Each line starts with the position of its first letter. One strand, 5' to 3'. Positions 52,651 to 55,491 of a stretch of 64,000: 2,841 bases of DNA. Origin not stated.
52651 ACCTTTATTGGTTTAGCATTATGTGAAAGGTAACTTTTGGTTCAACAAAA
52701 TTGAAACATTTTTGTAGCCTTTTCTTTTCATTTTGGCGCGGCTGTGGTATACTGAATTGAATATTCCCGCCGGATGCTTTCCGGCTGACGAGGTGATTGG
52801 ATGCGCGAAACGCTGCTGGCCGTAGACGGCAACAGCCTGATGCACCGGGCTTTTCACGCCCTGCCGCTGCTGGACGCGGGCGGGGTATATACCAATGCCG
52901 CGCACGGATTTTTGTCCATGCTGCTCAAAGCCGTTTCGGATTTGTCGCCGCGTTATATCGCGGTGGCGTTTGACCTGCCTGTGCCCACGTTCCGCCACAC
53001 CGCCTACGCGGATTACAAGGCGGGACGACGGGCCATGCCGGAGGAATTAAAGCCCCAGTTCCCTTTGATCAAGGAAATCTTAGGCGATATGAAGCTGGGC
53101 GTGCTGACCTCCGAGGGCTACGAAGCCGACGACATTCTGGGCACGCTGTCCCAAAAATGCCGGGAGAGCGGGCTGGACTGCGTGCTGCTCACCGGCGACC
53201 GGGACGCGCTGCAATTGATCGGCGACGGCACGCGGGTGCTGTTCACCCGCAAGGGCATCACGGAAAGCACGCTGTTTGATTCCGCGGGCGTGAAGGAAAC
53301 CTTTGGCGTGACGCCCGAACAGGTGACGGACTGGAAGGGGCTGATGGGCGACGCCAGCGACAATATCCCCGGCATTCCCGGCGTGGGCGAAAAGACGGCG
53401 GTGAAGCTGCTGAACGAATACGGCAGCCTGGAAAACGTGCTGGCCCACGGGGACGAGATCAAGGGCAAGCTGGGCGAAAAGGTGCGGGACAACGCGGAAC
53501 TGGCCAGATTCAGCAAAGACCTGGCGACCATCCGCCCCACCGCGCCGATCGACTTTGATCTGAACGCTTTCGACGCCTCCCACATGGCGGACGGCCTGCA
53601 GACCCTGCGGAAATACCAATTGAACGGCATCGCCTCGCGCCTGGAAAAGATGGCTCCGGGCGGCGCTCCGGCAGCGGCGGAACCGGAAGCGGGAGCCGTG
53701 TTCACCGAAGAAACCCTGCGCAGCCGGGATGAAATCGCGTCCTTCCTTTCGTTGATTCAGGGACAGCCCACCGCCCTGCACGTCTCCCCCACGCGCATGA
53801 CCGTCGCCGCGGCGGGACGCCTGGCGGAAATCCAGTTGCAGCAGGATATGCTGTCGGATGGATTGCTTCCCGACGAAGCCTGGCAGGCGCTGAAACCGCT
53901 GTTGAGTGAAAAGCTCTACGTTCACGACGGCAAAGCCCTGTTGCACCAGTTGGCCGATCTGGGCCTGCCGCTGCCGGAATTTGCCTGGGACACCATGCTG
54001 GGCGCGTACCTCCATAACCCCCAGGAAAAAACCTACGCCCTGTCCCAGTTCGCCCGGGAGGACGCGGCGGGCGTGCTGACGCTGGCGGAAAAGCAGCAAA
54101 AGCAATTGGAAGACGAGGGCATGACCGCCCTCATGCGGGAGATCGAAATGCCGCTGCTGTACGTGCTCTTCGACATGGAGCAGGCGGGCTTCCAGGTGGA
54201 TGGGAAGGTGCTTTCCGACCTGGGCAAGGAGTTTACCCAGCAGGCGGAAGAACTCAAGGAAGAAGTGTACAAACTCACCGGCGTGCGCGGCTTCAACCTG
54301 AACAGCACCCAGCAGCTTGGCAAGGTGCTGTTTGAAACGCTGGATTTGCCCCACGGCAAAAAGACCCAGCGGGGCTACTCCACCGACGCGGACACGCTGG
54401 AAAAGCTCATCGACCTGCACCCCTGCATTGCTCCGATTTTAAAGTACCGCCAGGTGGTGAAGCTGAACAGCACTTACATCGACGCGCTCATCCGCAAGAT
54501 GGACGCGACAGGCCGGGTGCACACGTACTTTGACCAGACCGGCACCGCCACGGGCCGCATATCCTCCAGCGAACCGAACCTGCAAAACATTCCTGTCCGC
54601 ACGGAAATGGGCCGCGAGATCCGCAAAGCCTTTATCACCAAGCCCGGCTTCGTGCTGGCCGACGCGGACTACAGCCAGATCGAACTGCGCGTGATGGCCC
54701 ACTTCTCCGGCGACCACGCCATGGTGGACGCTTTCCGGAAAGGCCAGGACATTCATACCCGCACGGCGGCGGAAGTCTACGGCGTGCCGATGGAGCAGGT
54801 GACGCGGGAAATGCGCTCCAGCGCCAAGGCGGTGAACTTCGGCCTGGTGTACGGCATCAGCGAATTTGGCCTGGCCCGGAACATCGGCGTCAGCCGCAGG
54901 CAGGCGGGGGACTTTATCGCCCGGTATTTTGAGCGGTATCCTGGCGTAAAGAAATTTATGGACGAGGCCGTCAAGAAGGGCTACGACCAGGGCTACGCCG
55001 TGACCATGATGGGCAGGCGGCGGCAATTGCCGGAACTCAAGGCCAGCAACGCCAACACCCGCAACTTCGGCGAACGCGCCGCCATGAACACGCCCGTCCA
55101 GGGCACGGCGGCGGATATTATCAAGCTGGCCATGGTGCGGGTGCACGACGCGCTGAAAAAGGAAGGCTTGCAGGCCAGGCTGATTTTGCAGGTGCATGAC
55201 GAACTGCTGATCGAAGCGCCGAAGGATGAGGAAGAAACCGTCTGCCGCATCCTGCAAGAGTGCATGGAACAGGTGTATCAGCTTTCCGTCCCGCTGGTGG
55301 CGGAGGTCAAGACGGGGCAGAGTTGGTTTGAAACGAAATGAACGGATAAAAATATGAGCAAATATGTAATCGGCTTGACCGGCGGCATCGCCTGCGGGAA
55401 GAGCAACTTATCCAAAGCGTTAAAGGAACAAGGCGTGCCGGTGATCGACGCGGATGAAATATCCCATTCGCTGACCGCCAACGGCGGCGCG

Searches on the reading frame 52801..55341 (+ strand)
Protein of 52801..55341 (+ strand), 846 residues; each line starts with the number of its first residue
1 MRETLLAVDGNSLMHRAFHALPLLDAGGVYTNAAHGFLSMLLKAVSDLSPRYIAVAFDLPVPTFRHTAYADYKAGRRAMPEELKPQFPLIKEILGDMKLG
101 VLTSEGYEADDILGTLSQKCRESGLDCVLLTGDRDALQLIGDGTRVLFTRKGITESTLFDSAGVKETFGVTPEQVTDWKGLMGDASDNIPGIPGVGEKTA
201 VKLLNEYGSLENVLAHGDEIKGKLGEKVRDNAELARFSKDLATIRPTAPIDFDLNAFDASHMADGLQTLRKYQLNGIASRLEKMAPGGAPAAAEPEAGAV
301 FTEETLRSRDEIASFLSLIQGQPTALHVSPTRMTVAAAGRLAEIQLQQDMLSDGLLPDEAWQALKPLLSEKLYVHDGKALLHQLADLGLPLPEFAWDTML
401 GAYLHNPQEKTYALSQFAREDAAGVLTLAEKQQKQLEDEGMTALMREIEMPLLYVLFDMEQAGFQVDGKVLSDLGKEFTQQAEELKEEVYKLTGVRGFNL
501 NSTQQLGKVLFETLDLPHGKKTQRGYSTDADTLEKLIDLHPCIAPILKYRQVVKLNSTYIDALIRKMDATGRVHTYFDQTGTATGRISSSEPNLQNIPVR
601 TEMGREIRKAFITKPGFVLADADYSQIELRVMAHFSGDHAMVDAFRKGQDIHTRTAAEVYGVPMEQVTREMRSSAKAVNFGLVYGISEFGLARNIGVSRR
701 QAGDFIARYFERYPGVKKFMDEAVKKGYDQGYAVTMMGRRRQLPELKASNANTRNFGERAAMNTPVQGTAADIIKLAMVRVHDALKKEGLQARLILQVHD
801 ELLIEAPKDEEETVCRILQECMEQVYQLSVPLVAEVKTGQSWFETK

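Call 29: search_protein_families(library=pfam, proteins=[window:52801-55341:+])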
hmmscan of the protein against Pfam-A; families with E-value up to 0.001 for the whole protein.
window:52801-55341:+ (846 aa): 4 families
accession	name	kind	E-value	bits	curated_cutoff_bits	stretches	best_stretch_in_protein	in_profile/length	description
PF00476.26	DNA_pol_A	-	3.6e-161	536.8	34.3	1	470-843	3-380/381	DNA polymerase family A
PF02739.22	5_3_exonuc_N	-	9.1e-52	175.5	34.3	1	5-169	2-164/164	5'-3' exonuclease, N-terminal resolvase-like domain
PF01367.25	5_3_exonuc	-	1.2e-33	115.9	40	1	170-261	1-93/97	5'-3' exonuclease, C-terminal SAM fold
PF22619.2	DNA_polI_exo1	-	0.00082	19.6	27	0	369-421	48-100/140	DNA polymerase I, ribonuclease H-like domain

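Call 49: find_homologous_proteins(query=window:52801-55341:+, max_evalue=1e-100)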
Query window:52801-55341:+ (846 aa): 7924 proteins with E <= 1e-100 among 8000 candidates; the best 120 are listed.
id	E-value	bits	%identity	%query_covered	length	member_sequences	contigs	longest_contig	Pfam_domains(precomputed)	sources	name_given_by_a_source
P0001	0.0e+0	1898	100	100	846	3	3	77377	PF01367.26,PF02739.23,PF00476.27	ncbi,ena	-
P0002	0.0e+0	1716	90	100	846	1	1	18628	PF01367.26,PF02739.23,PF00476.27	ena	-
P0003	0.0e+0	1711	90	100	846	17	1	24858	PF01367.26,PF02739.23,PF00476.27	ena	-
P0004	0.0e+0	1708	89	100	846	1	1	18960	PF01367.26,PF02739.23,PF00476.27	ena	-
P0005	0.0e+0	1698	89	100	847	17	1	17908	PF01367.26,PF02739.23,PF00476.27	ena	-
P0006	0.0e+0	1678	88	100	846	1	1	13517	PF01367.26,PF02739.23,PF00476.27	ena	-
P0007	0.0e+0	1678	87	100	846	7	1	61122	PF01367.26,PF02739.23,PF00476.27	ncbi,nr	ncbi:MAG: DNA polymerase I [Clostridia bacterium]|nr:DNA polymerase I [Clostridia bacterium]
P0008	0.0e+0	1677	87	100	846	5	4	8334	PF01367.26,PF02739.23,PF00476.27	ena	-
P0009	0.0e+0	1675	87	100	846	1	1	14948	PF01367.26,PF02739.23,PF00476.27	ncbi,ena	-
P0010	0.0e+0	1674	87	100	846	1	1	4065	PF01367.26,PF02739.23,PF00476.27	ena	-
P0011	0.0e+0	1671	87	100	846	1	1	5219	PF01367.26,PF02739.23,PF00476.27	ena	-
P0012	0.0e+0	1661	86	100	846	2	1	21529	PF01367.26,PF02739.23,PF00476.27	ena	-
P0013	0.0e+0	1655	87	100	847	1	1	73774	PF01367.26,PF02739.23,PF00476.27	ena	-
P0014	0.0e+0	1649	86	100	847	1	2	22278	PF01367.26,PF02739.23,PF00476.27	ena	-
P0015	0.0e+0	1649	86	100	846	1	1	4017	PF01367.26,PF02739.23,PF00476.27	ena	-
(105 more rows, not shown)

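Call 50: find_encoding_contigs(protein=P0001, flank=2500, max_places=3)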
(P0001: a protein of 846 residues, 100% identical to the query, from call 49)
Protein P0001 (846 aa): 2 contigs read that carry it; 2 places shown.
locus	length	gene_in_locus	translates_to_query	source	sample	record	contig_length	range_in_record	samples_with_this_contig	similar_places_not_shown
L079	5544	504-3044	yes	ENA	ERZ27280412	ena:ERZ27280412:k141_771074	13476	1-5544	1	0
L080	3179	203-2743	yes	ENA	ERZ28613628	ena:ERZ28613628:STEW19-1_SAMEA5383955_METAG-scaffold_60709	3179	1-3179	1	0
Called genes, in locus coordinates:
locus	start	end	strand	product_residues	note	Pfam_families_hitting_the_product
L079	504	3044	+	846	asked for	PF02739:5_3_exonuc_N, PF01367:5_3_exonuc, PF00476:DNA_pol_A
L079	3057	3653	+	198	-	PF01121:CoaE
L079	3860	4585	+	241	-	PF01464:SLT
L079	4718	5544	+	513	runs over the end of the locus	PF00496:SBP_bac_5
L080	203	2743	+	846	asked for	PF02739:5_3_exonuc_N, PF01367:5_3_exonuc, PF00476:DNA_pol_A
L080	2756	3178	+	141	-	?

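Call 51: find_encoding_contigs(protein=P0003, flank=2500, max_places=2)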
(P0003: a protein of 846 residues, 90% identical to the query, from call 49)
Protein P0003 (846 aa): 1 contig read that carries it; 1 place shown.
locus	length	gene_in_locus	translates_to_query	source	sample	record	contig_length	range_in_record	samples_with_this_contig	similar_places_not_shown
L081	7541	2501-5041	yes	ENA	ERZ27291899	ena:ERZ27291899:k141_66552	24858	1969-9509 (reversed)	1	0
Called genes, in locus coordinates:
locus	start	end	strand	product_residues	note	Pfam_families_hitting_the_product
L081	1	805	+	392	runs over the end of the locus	PF00248:Aldo_ket_red, PF13746:Fer4_18 (faint), PF13187:Fer4_9, PF13534:Fer4_17 (weak)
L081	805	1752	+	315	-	PF01207:Dus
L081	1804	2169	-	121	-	-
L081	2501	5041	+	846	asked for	PF02739:5_3_exonuc_N, PF01367:5_3_exonuc, PF00476:DNA_pol_A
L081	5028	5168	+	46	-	-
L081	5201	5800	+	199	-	PF01121:CoaE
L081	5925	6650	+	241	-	PF13406:SLT_2 (faint), PF01464:SLT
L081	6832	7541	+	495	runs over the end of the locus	PF00496:SBP_bac_5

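Call 52: find_encoding_contigs(protein=P0007, flank=2500, max_places=2)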
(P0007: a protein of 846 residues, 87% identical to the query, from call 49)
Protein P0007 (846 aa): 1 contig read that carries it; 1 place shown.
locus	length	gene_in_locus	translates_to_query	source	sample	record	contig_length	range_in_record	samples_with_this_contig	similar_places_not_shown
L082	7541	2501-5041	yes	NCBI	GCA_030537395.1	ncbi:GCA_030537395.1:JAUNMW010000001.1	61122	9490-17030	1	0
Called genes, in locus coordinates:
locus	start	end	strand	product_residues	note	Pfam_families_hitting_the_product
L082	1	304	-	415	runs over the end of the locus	PF00817:IMS, PF11799:IMS_C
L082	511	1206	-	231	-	PF00300:His_Phos_1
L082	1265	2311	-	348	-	PF00144:Beta-lactamase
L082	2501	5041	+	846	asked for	PF02739:5_3_exonuc_N, PF01367:5_3_exonuc, PF00476:DNA_pol_A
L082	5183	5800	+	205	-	PF01121:CoaE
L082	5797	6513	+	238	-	PF01464:SLT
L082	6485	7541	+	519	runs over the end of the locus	PF00496:SBP_bac_5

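Call 53: find_encoding_contigs(protein=P0013, flank=2500, max_places=2)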
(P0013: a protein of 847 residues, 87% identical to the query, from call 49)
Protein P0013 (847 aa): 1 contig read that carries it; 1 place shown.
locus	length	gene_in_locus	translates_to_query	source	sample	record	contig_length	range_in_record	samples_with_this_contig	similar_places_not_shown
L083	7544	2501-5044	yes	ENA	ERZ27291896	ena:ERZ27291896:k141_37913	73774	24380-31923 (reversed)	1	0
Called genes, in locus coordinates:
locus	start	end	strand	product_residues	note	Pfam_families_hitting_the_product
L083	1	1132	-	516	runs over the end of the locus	PF00817:IMS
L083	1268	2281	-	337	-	PF10282:Lactonase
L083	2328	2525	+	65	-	-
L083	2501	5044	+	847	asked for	PF02739:5_3_exonuc_N, PF01367:5_3_exonuc, PF00476:DNA_pol_A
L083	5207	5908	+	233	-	PF01936:NYN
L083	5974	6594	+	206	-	PF01121:CoaE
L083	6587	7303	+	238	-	PF01464:SLT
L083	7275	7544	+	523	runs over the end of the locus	PF00496:SBP_bac_5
